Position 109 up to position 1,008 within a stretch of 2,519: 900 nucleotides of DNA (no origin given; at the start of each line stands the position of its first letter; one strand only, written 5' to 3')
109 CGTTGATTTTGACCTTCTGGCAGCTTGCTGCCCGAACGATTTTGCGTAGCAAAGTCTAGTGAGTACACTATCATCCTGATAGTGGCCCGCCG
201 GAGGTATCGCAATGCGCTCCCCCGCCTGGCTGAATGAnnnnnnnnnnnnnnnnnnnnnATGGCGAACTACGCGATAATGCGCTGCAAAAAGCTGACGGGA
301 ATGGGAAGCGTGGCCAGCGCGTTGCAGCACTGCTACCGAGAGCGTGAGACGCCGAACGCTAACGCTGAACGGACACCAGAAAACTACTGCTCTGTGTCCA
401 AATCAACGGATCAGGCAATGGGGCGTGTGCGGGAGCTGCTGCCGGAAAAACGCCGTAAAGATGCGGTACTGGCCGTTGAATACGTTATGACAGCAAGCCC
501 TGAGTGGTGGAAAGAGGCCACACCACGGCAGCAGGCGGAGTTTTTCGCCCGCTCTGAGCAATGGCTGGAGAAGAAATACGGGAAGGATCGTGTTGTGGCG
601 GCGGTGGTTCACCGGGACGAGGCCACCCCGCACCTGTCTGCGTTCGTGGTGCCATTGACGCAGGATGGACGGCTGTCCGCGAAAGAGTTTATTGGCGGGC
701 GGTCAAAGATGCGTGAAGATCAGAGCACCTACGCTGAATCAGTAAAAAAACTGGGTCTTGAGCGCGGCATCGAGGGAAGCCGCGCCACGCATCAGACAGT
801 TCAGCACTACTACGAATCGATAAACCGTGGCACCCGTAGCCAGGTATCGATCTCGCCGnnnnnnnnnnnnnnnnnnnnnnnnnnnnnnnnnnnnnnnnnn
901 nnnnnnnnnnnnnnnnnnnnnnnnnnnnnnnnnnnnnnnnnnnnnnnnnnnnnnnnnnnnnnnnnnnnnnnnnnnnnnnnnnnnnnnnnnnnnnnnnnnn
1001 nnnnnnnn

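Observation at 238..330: Relaxase start-site ambiguity and N-terminal catalytic motif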

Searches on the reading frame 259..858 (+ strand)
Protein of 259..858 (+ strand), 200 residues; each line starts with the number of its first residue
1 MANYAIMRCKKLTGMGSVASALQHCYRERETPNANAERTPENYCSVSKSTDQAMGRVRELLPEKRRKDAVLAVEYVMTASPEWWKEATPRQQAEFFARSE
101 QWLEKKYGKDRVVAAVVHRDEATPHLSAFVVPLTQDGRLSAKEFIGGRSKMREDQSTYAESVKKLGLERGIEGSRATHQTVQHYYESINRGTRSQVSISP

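Call 47: find_homologous_proteins(query=window:259-858:+, max_evalue=1e-10)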
Query window:259-858:+ (200 aa): 2581 proteins with E <= 1e-10 among 2770 candidates; the best 120 are listed.
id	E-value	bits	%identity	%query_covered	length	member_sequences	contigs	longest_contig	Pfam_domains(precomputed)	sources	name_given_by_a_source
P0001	6.6e-128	442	100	100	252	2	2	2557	PF01076.26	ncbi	ncbi:MobV family relaxase [Escherichia coli]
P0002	9.4e-128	441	100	100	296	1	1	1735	PF01076.26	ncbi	-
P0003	1.3e-127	441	100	100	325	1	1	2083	PF01076.26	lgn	-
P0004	2.8e-127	440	100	100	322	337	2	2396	PF01076.26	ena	-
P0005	1.3e-126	438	99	100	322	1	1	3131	PF01076.26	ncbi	-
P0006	5.8e-126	436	99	100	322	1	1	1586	PF01076.26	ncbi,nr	nr:MobV family relaxase [Escherichia coli]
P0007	6.9e-126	435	100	100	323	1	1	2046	PF01076.26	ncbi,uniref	ncbi:MobV family relaxase [Escherichia coli]|uniref:MobV family relaxase n=1 Tax=Escherichia coli Ta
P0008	1.1e-125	435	99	100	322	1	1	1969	PF01076.26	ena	-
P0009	1.3e-125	434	97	100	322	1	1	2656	PF01076.26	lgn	-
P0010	1.7e-125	434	98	100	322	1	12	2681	PF01076.26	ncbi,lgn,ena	ncbi:MAG: MobV family relaxase [Kluyvera intermedia]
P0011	6.6e-125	432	97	100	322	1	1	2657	PF01076.26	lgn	-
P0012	9.1e-125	432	97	100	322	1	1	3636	PF01076.26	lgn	-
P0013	1.0e-124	432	97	100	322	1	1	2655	PF01076.26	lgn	-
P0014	1.1e-124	431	97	100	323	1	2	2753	PF01076.26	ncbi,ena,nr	ncbi:TPA: plasmid recombination protein [Escherichia coli]|nr:plasmid recombination protein [Escheri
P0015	1.2e-124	431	97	100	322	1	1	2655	PF01076.26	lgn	-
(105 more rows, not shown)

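Call 54: search_protein_representatives(protein=window:259-858:+)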
Query: 200 residues. Proteins with E-value up to 0.001 (for the whole library): 7683; up to 1e-10: 4314; up to 1e-30: 707. The best 150 are listed.
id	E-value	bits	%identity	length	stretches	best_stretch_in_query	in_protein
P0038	1.4e-123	426.2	96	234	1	1-200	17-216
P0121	2.2e-83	295.1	68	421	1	1-190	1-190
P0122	1.0e-81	289.7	68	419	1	4-189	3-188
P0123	6.0e-81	287.2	60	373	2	3-190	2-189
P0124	8.0e-80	283.5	65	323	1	4-190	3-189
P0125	1.2e-78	279.7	65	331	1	4-191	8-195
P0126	6.6e-78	277.3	66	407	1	1-192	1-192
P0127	2.7e-77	275.3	64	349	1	1-191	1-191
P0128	4.4e-77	274.6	66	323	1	3-193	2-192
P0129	4.6e-77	274.5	66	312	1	3-188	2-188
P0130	6.3e-77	274.1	62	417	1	4-197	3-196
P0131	1.8e-76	272.6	60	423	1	4-200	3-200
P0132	1.6e-75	269.5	62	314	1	4-198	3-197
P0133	2.4e-75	268.9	63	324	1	4-190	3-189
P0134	1.1e-74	266.8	62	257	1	4-192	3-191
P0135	1.2e-74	266.7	65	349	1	7-191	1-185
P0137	2.4e-74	265.7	63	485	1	1-190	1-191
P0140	1.4e-72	259.9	62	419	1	1-190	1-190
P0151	3.2e-69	249.0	61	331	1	1-192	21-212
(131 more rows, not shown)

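Call 64: predict_structure(alignment_id=A2)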
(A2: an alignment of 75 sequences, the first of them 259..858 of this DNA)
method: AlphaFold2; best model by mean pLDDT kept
length: 200 residues; sequences in the alignment: 75
mean_pLDDT: 93.0   pTM: 0.84
mean pLDDT of the five models: 93.0, 92.6, 92.5, 91.6, 91.3
residues with pLDDT >= 90: 165; 70-90: 22; 50-70: 13; < 50: 0
segments of 3 or more residues with pLDDT < 50: none
pLDDT, mean of each block of 10 residues (from residue 1): 92 98 98 96 98 98 96 98 97 98 98 98 98 97 93 96 97 72 74 68
secondary structure, 60 per line:
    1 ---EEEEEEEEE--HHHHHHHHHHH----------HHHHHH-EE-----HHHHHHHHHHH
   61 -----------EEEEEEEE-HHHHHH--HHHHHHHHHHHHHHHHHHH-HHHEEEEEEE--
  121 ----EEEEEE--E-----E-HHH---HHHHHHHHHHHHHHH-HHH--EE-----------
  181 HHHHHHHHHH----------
elements in order: E4-12 H15-25 H36-41 H50-60 E72-79 H81-86 H89-107 E112-118 E125-130 H147-161 H181-190

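Call 66: find_encoding_contigs(protein=P0121, flank=600, max_places=2)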
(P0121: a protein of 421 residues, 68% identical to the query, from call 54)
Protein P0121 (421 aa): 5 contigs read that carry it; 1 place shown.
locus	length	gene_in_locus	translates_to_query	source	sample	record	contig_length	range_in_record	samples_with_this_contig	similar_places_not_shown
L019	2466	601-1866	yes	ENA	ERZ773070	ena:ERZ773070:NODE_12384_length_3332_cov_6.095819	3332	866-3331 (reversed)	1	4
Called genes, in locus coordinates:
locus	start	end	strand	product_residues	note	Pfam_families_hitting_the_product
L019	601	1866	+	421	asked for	PF01076:Mob_Pre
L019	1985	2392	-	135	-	PF02452:PemK_toxin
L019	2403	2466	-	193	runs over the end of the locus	PF13545:HTH_Crp_2 (weak)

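Call 67: find_encoding_contigs(protein=P0123, flank=600, max_places=2)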
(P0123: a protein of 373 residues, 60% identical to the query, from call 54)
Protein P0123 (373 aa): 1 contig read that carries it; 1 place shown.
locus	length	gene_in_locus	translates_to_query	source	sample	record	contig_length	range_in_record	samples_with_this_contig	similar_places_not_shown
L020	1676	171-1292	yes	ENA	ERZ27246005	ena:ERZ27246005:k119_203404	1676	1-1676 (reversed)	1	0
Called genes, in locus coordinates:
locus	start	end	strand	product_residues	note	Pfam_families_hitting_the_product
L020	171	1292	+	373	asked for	PF01076:Mob_Pre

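Call 68: find_encoding_contigs(protein=P0126, flank=600, max_places=1)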
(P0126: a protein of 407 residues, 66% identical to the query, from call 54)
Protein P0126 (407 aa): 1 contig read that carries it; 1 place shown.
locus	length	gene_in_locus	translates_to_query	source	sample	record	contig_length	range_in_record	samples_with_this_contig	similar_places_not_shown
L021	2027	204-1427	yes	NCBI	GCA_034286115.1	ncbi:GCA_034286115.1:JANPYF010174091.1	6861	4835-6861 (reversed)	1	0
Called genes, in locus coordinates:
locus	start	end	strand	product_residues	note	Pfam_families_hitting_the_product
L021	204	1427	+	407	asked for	PF01076:Mob_Pre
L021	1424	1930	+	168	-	-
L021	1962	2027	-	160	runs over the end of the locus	-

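Call 69: find_encoding_contigs(protein=P0130, flank=600, max_places=1)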
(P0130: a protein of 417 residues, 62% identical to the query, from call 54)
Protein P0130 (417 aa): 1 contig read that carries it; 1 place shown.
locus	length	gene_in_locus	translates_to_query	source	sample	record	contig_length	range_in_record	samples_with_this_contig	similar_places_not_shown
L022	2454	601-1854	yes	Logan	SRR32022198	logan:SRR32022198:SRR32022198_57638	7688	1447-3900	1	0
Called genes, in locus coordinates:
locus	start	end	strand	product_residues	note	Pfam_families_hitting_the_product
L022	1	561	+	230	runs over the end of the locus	-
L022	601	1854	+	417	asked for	PF01076:Mob_Pre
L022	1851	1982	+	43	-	PF00216:Bac_DNA_binding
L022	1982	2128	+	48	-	PF00216:Bac_DNA_binding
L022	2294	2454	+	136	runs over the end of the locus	PF00717:Peptidase_S24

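Call 70: find_encoding_contigs(protein=P0137, flank=600, max_places=1)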
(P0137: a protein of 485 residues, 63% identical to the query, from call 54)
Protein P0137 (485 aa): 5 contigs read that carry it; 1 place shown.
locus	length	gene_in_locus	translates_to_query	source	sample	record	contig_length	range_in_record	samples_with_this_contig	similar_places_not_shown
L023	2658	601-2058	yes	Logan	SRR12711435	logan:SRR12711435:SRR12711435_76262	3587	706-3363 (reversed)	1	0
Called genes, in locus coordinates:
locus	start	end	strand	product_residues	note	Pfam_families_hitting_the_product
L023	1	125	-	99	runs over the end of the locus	PF14384:BrnA_antitoxin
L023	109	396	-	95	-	PF04365:BrnT_toxin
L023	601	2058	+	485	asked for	PF01076:Mob_Pre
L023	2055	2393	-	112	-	PF25860:CPPA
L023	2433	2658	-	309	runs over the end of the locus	?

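Call 71: find_encoding_contigs(protein=P0140, flank=600, max_places=1)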
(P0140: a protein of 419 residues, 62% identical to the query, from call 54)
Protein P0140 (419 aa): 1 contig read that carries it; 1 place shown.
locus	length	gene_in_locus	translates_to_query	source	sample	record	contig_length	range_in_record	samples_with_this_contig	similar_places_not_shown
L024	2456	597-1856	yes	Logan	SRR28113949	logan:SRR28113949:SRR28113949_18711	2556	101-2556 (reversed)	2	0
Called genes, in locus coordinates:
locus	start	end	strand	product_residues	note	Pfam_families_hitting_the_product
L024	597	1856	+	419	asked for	PF01076:Mob_Pre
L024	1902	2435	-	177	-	-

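Call 72: find_encoding_contigs(protein=P0151, flank=600, max_places=1)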
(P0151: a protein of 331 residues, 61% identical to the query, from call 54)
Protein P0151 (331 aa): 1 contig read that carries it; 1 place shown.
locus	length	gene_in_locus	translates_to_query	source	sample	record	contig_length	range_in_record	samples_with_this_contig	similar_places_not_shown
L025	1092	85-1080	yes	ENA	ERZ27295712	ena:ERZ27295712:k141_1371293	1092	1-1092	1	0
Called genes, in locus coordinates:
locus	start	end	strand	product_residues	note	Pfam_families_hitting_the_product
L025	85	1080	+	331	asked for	PF01076:Mob_Pre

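Call 73: find_encoding_contigs(protein=P0135, flank=600, max_places=1)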
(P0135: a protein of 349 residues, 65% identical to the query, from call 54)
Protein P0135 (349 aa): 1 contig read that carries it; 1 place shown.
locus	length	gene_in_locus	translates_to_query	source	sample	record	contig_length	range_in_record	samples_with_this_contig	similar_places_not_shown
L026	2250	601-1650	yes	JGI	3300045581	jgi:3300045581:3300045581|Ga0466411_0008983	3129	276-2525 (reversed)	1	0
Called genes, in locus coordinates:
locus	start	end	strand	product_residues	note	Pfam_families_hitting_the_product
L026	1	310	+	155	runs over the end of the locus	-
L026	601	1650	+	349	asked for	PF01076:Mob_Pre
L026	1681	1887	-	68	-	-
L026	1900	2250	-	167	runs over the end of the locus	-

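Call 75: fold_search(model_id=the predicted structure, library=pdb)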
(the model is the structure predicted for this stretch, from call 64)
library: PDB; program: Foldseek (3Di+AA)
matches with E <= 10: 480; with E <= 0.001: 9
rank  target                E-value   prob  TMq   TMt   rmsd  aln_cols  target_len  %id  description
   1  4lvl_A                1.5e-14  1.00  0.77  0.78   3.4       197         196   29  MobM Relaxase Domain (MOBV; Mob_Pre) bound to plasmid pMV158 oriT DNA (22nt+3'Thiophosphate). Mn-bound crystal structu (released 2014-09-24)
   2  4lvk_A                3.1e-14  1.00  0.76  0.79   3.3       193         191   29  MobM Relaxase Domain (MOBV; Mob_Pre) bound to plasmid pMV158 oriT DNA (22nt+3'Phosphate). Mn-bound crystal structure a (released 2014-09-24)
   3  4lvi_A                3.7e-14  1.00  0.76  0.80   3.3       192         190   29  MobM Relaxase Domain (MOBV; Mob_Pre) bound to plasmid pMV158 oriT DNA (22nt). Mn-bound crystal structure at pH 4.6 (released 2014-09-24)
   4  4lvj_A                4.4e-14  1.00  0.76  0.79   3.4       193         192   29  MobM Relaxase Domain (MOBV; Mob_Pre) bound to plasmid pMV158 oriT DNA (22nt). Mn-bound crystal structure at pH 5.5 (released 2014-09-24)
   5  4lvm_C                6.6e-13  1.00  0.76  0.79   3.0       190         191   30  MobM Relaxase Domain (MOBV; Mob_Pre) bound to plasmid pMV158 oriT DNA (23nt). Mn-bound crystal structure at pH 6.5 (released 2014-09-24)
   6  4lvm_A                4.8e-12  1.00  0.73  0.75   3.9       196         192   28  MobM Relaxase Domain (MOBV; Mob_Pre) bound to plasmid pMV158 oriT DNA (23nt). Mn-bound crystal structure at pH 6.5 (released 2014-09-24)
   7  5n2q_A                2.4e-11  1.00  0.68  0.77   3.2       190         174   28  MobM Relaxase Domain (MOBV; Mob_Pre) bound to 26nt pMV158 oriT DNA (released 2017-04-12)
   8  4ht4_A                7.1e-05  1.00  0.48  0.49   6.0       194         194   13  Molecular Basis of Vancomycin Resistance Transfer in Staphylococcus aureus (released 2013-01-30)
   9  2ns6                  1.0e-04  1.00  0.51  0.55   5.3       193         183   12  Crystal Structure of the Minimal Relaxase Domain of MobA from Plasmid R1162 (released 2007-02-06)
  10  1s6m_A                8.7e-03  0.98  0.45  0.34   6.7       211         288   14  Conjugative Relaxase Trwc In Complex With Orit DNA. Metal-Bound Structure (released 2005-06-14)
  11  3l6t_B                1.1e-02  0.99  0.45  0.45   6.1       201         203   13  Crystal Structure of an N-terminal Mutant of the Plasmid pCU1 TraI Relaxase Domain (released 2010-05-19)
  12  3l57_B                2.9e-02  0.90  0.41  0.41   6.9       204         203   13  Crystal Structure of the Plasmid pCU1 TraI Relaxase Domain (released 2010-05-19)
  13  2q7t_A                7.1e-02  0.69  0.40  0.32   8.1       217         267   11  Crystal Structure of the F plasmid TraI Relaxase Domain with the Scissile Thymidine Base (released 2008-05-20)
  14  4ue8_A                7.1e-02  0.44  0.23  0.28  13.1       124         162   10  Complex of D. melanogaster eIF4E with the 4E binding protein Thor (released 2015-02-25)
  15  5t47_A                9.0e-02  0.57  0.25  0.29  13.4       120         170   11  Crystal structure of the D. melanogaster eIF4E-eIF4G complex (released 2016-10-26)
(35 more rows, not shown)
